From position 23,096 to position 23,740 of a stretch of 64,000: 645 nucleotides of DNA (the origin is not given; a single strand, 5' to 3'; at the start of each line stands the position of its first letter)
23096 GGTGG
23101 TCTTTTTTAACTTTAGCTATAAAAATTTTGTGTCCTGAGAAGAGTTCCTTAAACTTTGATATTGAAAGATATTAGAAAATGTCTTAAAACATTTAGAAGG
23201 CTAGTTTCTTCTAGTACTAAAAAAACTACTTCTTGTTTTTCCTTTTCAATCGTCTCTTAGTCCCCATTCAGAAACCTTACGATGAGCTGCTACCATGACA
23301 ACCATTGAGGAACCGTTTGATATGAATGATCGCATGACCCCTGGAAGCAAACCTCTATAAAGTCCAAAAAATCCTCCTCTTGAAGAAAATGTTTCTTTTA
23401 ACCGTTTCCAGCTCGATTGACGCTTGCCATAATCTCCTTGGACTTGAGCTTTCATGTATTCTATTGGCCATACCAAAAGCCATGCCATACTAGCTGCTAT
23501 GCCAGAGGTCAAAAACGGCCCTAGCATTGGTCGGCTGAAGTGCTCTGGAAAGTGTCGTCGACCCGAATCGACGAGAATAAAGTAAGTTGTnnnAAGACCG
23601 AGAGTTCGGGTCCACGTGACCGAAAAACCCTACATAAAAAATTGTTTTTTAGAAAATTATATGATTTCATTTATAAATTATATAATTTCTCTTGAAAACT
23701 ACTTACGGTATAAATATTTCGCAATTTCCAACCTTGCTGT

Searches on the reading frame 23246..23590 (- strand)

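Call 58: search_protein_families(library=pfam, max_evalue=1, proteins=[window:23246-23590:-])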
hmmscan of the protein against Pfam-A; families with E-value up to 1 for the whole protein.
window:23246-23590:- (114 aa): 1 family
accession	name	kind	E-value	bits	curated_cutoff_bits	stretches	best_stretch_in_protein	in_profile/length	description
PF00153.32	Mito_carr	-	2.3e-11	43.7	22.3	1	21-99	4-85/96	Mitochondrial carrier protein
